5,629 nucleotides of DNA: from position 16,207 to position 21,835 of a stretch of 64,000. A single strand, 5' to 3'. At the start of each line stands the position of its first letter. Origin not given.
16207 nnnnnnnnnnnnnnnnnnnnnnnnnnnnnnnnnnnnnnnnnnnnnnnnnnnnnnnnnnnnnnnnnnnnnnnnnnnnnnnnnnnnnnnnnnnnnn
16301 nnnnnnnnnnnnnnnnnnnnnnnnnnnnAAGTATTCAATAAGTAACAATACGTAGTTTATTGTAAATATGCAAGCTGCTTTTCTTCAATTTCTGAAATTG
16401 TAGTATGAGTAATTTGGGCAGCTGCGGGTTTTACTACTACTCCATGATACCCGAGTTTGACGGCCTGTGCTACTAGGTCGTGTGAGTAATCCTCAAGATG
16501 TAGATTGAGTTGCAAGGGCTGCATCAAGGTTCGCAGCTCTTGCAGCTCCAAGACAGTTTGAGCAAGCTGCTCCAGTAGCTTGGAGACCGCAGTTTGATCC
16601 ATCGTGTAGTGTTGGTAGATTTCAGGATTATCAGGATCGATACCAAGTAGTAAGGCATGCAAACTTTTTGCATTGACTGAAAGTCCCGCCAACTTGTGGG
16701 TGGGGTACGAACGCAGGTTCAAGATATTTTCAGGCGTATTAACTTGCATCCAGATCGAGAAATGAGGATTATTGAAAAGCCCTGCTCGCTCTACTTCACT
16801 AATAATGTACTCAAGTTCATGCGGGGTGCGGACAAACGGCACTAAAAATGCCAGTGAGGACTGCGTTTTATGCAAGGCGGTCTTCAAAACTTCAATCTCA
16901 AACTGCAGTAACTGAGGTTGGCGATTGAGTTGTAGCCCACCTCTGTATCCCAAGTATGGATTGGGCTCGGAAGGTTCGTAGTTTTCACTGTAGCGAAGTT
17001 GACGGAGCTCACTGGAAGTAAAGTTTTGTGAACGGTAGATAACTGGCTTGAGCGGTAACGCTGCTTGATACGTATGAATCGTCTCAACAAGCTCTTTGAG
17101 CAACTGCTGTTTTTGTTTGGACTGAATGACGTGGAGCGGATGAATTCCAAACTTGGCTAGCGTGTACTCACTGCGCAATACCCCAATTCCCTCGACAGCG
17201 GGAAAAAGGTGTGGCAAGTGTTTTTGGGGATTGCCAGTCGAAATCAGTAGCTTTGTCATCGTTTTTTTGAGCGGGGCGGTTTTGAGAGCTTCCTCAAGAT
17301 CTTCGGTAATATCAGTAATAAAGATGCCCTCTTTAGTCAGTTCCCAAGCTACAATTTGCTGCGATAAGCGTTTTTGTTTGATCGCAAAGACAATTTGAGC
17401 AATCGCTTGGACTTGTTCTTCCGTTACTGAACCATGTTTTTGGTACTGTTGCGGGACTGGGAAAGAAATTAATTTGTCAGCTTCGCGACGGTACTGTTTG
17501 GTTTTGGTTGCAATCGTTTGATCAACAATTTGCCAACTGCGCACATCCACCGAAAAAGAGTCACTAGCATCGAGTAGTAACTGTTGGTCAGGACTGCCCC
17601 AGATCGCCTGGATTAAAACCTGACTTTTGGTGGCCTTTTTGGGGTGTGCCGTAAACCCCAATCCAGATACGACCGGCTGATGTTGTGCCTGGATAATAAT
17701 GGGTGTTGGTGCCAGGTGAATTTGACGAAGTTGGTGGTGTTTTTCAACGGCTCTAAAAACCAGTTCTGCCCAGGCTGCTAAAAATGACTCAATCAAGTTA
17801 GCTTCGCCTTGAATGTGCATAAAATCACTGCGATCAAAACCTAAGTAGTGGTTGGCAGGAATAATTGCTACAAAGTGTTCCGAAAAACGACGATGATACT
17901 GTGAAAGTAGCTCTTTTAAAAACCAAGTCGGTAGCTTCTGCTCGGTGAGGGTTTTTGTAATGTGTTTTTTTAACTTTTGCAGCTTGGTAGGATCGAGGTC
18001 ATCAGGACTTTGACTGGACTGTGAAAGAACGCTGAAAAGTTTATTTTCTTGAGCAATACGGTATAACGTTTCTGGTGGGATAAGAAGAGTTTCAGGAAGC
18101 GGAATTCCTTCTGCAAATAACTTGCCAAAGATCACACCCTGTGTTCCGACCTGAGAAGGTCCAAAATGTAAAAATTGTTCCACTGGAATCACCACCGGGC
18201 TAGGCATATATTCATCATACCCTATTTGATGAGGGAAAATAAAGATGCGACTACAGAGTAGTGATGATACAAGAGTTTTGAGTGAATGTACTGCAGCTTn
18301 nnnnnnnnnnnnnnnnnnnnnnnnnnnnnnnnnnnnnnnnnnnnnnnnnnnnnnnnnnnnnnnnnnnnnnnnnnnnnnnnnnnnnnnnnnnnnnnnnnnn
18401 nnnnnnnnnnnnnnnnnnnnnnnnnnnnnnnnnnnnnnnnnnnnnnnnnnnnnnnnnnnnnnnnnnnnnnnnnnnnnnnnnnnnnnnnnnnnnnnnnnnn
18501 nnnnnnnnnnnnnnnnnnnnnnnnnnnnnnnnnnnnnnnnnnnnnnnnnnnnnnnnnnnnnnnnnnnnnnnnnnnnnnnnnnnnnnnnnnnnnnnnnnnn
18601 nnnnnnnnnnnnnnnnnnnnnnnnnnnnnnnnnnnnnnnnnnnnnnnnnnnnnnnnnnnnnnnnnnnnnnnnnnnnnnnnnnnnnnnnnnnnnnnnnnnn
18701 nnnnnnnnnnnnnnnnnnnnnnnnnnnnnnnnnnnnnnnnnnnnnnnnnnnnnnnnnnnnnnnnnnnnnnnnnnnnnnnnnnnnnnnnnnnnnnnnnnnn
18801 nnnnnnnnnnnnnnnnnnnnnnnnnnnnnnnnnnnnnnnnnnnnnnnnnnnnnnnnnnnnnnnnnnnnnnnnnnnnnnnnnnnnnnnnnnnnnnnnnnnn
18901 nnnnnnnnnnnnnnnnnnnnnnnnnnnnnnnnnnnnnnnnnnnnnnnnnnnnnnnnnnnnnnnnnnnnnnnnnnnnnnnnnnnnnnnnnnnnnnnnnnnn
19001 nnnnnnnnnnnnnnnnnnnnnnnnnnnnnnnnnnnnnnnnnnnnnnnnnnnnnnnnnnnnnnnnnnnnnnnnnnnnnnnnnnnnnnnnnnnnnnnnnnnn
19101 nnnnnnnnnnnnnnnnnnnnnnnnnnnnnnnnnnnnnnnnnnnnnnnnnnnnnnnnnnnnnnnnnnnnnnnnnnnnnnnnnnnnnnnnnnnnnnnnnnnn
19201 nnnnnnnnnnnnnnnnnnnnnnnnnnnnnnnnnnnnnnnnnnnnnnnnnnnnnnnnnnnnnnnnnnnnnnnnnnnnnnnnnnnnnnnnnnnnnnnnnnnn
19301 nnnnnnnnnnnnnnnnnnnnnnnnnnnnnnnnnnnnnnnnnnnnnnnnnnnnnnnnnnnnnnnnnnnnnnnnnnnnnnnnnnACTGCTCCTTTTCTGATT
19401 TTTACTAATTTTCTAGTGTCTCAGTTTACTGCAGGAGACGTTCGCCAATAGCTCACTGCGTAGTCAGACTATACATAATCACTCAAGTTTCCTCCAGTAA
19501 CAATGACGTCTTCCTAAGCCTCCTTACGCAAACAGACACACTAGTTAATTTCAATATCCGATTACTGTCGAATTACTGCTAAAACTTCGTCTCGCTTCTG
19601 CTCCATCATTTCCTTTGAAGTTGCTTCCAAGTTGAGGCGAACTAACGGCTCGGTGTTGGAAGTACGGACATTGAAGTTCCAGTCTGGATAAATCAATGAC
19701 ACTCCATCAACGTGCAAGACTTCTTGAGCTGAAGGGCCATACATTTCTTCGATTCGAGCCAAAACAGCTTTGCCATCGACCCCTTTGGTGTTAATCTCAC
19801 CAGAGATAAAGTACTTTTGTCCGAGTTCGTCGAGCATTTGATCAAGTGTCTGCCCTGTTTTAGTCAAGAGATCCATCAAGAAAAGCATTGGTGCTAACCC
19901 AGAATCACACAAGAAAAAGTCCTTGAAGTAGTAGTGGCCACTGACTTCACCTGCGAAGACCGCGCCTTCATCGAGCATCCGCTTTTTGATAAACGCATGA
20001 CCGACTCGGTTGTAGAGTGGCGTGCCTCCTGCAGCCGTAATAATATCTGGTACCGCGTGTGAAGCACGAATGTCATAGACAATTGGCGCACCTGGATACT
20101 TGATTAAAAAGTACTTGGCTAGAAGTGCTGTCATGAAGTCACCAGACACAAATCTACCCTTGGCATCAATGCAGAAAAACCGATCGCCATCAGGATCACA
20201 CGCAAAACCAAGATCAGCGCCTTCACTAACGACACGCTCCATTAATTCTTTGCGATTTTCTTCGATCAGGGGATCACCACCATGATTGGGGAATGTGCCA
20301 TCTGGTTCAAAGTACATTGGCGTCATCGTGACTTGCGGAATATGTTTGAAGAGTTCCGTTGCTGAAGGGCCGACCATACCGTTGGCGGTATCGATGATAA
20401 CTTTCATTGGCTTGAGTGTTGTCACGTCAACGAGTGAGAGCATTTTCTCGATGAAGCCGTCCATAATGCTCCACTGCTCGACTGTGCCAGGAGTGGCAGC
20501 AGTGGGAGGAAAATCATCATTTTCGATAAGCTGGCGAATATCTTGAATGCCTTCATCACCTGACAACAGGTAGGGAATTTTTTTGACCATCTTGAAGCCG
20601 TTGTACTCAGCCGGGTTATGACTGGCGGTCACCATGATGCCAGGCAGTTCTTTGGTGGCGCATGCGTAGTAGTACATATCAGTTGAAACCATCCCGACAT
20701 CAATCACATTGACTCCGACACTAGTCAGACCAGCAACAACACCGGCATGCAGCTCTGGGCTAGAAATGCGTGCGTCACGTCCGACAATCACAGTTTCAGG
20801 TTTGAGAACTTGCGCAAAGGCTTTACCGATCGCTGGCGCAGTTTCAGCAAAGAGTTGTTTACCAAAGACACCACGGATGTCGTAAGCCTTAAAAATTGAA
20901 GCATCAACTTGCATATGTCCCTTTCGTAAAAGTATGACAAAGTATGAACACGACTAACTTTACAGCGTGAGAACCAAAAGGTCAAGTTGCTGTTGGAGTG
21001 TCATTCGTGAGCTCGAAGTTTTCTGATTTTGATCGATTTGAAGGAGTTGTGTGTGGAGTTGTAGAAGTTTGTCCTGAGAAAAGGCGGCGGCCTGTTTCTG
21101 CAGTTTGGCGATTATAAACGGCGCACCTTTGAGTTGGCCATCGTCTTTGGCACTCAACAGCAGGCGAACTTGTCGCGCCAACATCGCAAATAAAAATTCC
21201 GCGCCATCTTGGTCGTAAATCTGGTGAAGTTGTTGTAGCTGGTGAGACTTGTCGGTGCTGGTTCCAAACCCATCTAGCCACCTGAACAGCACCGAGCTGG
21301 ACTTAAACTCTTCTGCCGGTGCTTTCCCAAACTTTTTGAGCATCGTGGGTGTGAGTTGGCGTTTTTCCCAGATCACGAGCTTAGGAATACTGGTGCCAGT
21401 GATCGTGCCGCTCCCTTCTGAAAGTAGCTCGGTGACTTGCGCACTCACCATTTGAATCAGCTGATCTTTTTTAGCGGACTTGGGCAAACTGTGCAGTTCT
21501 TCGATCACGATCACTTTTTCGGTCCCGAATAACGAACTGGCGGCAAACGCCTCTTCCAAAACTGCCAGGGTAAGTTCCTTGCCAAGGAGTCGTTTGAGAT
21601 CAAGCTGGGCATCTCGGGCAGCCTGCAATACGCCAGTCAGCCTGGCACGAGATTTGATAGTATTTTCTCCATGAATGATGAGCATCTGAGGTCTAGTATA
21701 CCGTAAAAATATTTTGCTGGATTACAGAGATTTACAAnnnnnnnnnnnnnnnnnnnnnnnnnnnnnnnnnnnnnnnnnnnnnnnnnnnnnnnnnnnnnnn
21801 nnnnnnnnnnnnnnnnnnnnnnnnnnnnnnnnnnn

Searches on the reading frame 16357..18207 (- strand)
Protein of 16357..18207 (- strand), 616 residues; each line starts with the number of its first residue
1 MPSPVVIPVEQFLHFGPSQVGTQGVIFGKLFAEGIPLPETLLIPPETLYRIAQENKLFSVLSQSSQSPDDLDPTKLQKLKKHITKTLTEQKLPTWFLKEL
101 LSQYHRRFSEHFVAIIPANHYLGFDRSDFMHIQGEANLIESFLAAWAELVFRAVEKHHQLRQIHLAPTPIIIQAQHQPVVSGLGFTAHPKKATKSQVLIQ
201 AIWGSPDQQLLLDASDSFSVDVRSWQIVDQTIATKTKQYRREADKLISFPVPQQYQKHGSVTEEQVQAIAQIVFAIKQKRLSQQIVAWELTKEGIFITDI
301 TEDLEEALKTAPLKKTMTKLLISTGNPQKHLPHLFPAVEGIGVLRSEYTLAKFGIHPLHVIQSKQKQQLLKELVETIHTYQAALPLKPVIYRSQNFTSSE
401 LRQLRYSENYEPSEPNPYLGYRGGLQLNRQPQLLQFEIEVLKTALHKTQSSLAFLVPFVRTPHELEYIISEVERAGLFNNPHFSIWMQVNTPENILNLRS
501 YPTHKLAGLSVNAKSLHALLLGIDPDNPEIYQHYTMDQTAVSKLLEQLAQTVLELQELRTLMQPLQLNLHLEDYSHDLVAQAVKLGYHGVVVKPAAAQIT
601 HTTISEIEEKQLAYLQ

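Call 31: search_protein_families(library=pfam, proteins=[window:16357-18207:-], max_evalue=0.000001)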
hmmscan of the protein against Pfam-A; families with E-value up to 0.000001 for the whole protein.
window:16357-18207:- (616 aa): 2 families
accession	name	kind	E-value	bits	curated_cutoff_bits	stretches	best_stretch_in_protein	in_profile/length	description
PF02896.24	PEP-utilizers_C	-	2e-17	63.8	22.8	1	313-551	15-242/293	PEP-utilising enzyme, PEP-binding domain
PF01326.24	PPDK_N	-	4.1e-16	59.6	27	1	19-279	3-283/328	Pyruvate phosphate dikinase, AMP/ATP-binding domain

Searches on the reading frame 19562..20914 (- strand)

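Call 31: search_protein_families(library=pfam, proteins=[window:19562-20914:-], max_evalue=0.000001)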
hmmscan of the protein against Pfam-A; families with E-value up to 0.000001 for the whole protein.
window:19562-20914:- (450 aa): 4 families
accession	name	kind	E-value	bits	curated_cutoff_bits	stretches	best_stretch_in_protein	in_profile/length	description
PF02878.22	PGM_PMM_I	-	1.1e-33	116.2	22.5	1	7-135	3-136/138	Phosphoglucomutase/phosphomannomutase, alpha/beta/alpha domain I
PF02880.22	PGM_PMM_III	-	1.6e-23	83.5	20.7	1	258-368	2-115/115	Phosphoglucomutase/phosphomannomutase, alpha/beta/alpha domain III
PF02879.22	PGM_PMM_II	-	2.9e-19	69.9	29.3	1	153-253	2-103/103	Phosphoglucomutase/phosphomannomutase, alpha/beta/alpha domain II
PF00408.26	PGM_PMM_IV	-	8.7e-10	39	23.1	1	374-445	2-66/68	Phosphoglucomutase/phosphomannomutase, C-terminal domain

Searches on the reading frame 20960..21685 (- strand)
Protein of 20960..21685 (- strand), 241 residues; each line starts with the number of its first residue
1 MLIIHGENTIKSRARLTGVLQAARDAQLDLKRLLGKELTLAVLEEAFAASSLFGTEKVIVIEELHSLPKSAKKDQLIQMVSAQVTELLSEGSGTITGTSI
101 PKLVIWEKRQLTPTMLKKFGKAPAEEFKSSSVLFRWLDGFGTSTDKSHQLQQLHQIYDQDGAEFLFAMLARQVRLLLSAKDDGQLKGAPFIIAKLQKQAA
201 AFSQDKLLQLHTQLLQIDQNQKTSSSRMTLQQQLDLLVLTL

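Call 31: search_protein_families(library=pfam, proteins=[window:20960-21685:-], max_evalue=0.000001)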
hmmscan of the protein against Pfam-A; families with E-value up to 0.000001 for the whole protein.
window:20960-21685:- (241 aa): 1 family
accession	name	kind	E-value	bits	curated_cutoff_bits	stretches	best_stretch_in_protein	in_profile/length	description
PF21694.2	DNA_pol3_delta_C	-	2.8e-07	31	27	0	165-237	36-117/121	DNA polymerase III delta subunit, C-terminal domain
